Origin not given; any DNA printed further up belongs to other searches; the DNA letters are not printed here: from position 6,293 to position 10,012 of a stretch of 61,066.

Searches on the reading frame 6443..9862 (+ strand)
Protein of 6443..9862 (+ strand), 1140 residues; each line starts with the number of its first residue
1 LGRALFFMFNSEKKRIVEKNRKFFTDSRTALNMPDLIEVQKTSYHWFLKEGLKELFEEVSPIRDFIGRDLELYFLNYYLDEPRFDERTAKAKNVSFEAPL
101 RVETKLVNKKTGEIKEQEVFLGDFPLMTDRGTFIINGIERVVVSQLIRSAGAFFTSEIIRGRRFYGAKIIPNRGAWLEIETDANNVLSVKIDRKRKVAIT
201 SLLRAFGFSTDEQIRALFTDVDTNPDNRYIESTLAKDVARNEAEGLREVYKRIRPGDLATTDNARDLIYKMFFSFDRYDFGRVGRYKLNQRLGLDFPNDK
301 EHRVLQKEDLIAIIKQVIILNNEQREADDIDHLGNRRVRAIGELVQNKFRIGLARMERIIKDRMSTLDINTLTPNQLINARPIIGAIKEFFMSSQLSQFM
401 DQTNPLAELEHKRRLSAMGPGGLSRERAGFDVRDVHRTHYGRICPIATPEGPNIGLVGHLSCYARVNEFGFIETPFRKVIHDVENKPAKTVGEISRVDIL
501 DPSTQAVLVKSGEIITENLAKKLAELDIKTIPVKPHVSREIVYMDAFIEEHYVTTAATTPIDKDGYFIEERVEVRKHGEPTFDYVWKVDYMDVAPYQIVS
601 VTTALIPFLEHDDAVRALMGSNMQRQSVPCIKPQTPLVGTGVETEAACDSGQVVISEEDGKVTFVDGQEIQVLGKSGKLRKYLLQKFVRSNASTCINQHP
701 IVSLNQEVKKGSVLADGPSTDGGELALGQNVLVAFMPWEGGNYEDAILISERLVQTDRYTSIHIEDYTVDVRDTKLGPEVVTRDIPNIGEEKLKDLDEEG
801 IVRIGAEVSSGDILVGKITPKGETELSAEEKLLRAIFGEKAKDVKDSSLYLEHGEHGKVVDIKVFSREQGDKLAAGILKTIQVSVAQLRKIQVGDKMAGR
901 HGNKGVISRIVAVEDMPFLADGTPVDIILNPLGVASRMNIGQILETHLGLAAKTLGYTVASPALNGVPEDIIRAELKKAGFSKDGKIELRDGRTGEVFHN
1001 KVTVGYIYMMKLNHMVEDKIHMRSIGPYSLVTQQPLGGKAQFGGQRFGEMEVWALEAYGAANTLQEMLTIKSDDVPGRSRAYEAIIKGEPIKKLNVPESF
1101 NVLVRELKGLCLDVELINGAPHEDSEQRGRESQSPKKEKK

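Call 13: find_homologous_proteins(query=window:6443-9862:+, max_evalue=1e-50)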
Query window:6443-9862:+ (1140 aa): 8000 proteins with E <= 1e-50 among 8000 candidates; the best 120 are listed.
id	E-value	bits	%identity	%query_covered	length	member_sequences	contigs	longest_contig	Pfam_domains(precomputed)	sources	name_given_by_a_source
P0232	0.0e+0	2547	100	99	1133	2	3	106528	PF04565.22,PF04561.20,PF04560.26,PF10385.15,PF04563.21,PF00562.34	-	-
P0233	0.0e+0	2438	95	99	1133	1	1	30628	PF04565.22,PF04561.20,PF04560.26,PF10385.15,PF04563.21,PF00562.34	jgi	jgi:DNA-directed RNA polymerase subunit beta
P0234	0.0e+0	2204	86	99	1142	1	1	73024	PF04565.22,PF04561.20,PF04560.26,PF10385.15,PF04563.21,PF00562.34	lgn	-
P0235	0.0e+0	2120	83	97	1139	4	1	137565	PF04565.22,PF04561.20,PF04560.26,PF10385.15,PF04563.21,PF00562.34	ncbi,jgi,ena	ncbi:MAG: DNA-directed RNA polymerase subunit beta [Patescibacteria group bacterium]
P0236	0.0e+0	2115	83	97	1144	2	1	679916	PF04565.22,PF04561.20,PF04560.26,PF10385.15,PF04563.21,PF00562.34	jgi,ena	-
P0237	0.0e+0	2091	82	98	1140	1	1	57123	PF04565.22,PF04561.20,PF04560.26,PF10385.15,PF04563.21,PF00562.34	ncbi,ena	-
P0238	0.0e+0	2086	80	99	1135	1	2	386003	PF04565.22,PF04561.20,PF04560.26,PF10385.15,PF04563.21,PF00562.34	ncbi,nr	ncbi:MAG: DNA-directed RNA polymerase subunit beta [Patescibacteria group bacterium]|nr:DNA-directed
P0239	0.0e+0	2080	81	98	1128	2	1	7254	PF04565.22,PF04561.20,PF04560.26,PF10385.15,PF04563.21,PF00562.34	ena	-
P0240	0.0e+0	2080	81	98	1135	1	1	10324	PF04565.22,PF04561.20,PF04560.26,PF10385.15,PF04563.21,PF00562.34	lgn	-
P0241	0.0e+0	2077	83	97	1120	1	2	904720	PF04565.22,PF04561.20,PF04560.26,PF10385.15,PF04563.21,PF00562.34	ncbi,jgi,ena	ncbi:MAG: DNA-directed RNA polymerase subunit beta [Patescibacteria group bacterium]|jgi:DNA-directe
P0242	0.0e+0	2076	81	98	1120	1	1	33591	PF04565.22,PF04561.20,PF04560.26,PF10385.15,PF04563.21,PF00562.34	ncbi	-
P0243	0.0e+0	2058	84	94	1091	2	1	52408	PF04565.22,PF04561.20,PF04560.26,PF10385.15,PF04563.21,PF00562.34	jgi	jgi:DNA-directed RNA polymerase subunit beta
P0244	0.0e+0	2055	80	98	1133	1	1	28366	PF04565.22,PF04561.20,PF04560.26,PF10385.15,PF04563.21,PF00562.34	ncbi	-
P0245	0.0e+0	2054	80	99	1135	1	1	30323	PF04565.22,PF04561.20,PF04560.26,PF10385.15,PF04563.21,PF00562.34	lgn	-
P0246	0.0e+0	2053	81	96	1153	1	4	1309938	PF04565.22,PF04561.20,PF04560.26,PF10385.15,PF04563.21,PF00562.34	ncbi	ncbi:MAG: DNA-directed RNA polymerase subunit beta [Candidatus Kerfeldbacteria bacterium]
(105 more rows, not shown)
